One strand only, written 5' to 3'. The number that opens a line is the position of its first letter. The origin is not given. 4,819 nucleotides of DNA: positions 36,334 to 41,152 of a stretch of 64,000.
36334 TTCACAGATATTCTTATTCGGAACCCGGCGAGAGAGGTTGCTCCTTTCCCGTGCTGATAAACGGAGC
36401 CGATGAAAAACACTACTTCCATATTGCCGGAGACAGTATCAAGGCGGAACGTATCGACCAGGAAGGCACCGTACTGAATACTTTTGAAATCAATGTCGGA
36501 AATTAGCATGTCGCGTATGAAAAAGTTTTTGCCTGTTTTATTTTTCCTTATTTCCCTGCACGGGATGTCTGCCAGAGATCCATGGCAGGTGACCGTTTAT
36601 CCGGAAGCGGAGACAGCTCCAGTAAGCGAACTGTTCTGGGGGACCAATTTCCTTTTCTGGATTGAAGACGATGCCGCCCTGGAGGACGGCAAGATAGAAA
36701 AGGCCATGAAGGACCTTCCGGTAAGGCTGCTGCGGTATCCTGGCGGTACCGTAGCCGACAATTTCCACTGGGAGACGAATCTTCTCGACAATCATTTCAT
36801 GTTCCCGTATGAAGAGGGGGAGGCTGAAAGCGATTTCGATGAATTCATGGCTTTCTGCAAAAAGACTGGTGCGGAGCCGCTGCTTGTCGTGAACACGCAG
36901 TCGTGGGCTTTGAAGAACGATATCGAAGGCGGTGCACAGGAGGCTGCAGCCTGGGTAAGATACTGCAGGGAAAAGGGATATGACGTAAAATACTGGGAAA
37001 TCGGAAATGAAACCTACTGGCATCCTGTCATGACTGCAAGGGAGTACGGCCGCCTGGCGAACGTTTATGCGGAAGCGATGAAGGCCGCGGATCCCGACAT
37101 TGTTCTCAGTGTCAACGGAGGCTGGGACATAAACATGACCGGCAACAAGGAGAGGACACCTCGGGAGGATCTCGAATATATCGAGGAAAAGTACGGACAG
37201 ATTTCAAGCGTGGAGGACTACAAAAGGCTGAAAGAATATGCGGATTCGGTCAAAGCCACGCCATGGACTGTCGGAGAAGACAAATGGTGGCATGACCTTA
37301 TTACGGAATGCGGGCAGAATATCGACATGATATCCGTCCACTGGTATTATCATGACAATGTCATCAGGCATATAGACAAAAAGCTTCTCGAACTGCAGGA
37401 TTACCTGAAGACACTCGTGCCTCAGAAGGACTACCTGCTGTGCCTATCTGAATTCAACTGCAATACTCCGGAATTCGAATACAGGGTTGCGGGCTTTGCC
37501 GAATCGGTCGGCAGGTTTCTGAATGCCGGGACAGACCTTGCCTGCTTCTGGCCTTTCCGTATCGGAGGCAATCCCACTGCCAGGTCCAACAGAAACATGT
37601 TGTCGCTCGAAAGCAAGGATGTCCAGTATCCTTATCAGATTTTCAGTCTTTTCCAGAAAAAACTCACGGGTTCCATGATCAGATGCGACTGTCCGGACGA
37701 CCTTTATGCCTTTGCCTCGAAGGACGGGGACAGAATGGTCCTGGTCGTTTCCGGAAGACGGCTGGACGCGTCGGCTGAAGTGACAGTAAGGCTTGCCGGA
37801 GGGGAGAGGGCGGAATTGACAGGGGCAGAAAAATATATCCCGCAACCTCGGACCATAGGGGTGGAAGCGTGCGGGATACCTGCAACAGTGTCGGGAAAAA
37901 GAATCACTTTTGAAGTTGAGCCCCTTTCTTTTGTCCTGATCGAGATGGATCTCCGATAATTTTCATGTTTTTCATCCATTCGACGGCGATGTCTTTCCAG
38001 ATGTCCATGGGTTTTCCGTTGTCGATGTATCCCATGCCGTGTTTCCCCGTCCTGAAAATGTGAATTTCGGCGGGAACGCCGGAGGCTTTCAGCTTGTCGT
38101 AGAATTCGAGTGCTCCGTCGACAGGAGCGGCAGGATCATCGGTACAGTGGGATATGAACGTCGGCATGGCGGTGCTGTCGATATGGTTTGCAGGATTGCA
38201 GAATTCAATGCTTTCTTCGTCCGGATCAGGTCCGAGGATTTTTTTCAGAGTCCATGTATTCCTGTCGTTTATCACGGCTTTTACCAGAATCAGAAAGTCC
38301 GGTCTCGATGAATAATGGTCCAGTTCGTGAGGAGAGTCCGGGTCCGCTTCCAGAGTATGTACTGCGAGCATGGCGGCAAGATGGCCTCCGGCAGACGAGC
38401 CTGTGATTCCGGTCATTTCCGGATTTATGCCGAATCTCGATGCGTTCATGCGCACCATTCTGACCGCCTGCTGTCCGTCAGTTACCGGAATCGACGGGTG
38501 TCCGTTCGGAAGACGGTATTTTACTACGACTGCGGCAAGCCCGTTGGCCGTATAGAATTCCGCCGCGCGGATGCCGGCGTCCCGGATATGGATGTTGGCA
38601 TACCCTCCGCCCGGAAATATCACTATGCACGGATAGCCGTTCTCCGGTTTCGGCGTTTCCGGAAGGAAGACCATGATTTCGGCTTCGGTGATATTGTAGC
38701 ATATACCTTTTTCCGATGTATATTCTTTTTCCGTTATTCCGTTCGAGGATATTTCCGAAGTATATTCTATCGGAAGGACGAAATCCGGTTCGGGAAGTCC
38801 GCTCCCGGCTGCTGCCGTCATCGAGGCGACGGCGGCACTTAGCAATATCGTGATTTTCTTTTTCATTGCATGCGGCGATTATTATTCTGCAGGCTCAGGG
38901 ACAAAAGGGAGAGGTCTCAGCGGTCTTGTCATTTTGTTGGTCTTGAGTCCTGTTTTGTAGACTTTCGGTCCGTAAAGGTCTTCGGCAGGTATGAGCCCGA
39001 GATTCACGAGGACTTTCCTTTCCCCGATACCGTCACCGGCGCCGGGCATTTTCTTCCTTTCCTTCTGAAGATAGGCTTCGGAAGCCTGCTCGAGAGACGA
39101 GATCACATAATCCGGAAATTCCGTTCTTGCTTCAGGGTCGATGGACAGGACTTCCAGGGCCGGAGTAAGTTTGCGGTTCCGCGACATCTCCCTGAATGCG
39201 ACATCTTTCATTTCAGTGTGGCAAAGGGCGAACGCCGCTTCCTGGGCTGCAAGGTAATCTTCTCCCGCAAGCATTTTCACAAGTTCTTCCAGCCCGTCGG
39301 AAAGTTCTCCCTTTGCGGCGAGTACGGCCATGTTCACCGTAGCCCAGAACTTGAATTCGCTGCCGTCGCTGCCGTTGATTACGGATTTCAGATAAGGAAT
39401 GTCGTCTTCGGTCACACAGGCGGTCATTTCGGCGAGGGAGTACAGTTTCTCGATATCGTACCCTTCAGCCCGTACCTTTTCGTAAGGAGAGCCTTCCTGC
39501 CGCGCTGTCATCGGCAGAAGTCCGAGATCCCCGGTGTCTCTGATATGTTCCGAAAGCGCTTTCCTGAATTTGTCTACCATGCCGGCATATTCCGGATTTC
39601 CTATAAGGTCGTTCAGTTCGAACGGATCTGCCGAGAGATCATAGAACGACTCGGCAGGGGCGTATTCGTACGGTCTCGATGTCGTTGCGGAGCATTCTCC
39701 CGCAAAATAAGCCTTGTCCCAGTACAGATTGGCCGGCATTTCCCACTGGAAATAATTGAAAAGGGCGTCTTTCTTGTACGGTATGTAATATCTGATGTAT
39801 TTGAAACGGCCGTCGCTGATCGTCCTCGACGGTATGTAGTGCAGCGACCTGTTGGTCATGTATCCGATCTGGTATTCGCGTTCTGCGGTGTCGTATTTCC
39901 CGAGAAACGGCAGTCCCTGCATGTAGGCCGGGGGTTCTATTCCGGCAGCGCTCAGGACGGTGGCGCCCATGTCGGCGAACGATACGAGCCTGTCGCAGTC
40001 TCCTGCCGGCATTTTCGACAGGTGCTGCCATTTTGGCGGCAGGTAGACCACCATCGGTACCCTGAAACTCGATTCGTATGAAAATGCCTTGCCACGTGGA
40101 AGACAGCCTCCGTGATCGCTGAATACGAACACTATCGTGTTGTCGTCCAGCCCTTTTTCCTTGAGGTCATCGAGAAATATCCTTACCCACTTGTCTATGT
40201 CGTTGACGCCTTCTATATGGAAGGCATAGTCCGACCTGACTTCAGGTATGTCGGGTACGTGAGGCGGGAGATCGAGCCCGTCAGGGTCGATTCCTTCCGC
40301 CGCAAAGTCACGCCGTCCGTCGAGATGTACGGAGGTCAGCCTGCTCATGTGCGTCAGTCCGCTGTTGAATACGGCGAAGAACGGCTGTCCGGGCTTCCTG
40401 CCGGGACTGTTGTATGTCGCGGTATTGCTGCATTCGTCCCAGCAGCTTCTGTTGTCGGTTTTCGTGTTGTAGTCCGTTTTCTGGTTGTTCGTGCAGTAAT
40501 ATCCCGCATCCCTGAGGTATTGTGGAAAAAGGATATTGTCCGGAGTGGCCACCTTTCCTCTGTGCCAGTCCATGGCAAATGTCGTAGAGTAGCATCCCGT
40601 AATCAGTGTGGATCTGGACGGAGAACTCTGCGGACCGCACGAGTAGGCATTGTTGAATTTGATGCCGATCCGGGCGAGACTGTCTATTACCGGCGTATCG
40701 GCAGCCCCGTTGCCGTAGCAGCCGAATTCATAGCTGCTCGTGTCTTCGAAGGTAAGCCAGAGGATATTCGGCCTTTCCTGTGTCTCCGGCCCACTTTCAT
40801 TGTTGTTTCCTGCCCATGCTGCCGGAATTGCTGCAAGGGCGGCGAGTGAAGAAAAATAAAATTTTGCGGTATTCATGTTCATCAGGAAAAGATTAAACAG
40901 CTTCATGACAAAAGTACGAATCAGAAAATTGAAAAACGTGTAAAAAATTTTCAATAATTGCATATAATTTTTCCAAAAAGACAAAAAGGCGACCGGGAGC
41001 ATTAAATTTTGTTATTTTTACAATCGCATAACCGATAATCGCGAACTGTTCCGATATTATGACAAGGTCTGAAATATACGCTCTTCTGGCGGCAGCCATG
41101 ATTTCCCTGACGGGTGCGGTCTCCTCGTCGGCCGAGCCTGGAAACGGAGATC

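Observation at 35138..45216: Shared upstream motif at a fixed 34-nt distance in three promoters of the locus: candidate HTCS operator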

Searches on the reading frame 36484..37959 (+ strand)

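Call 5: search_protein_families(library=pfam, proteins=[window:36484-37959:+])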
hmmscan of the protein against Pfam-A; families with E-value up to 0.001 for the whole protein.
window:36484-37959:+ (491 aa): 1 family
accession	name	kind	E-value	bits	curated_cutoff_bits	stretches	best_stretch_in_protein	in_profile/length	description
PF03662.20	Glyco_hydro_79n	-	0.0005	19.6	23.1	0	104-182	95-179/318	Glycosyl hydrolase family 79, N-terminal domain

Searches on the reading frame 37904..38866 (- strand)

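Call 5: search_protein_families(library=pfam, proteins=[window:37904-38866:-])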
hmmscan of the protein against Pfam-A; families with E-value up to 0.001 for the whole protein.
window:37904-38866:- (320 aa): 5 families
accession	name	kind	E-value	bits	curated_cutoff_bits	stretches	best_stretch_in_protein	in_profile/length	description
PF20434.5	BD-FAE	-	7.2e-22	78.4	26.8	1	68-259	5-215/215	BD-FAE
PF07859.19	Abhydrolase_3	-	7.6e-14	52.4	25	1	82-277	2-207/210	alpha/beta hydrolase fold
PF00326.27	Peptidase_S9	-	9.4e-11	42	22.6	1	205-283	112-194/213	Prolyl oligopeptidase family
PF00135.34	COesterase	-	2.6e-08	33.7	27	1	66-172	90-205/515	Carboxylesterase family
PF00756.26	Esterase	-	0.00083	19.6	22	0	142-170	107-135/251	Putative esterase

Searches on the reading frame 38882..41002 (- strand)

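Call 5: search_protein_families(library=pfam, proteins=[window:38882-41002:-])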
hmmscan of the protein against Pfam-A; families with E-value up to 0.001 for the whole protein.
window:38882-41002:- (706 aa): 3 families
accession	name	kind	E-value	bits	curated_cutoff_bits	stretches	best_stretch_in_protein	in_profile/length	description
PF00884.28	Sulfatase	-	7.2e-32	111.3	25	1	78-355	1-301/301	Sulfatase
PF16347.10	SGSH_C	-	1.1e-14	55.3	29.3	1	305-417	8-121/154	N-sulphoglucosamine sulphohydrolase, C-terminal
PF01663.27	Phosphodiest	-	2.9e-07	30.8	23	1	254-298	183-220/342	Type I phosphodiesterase / nucleotide pyrophosphatase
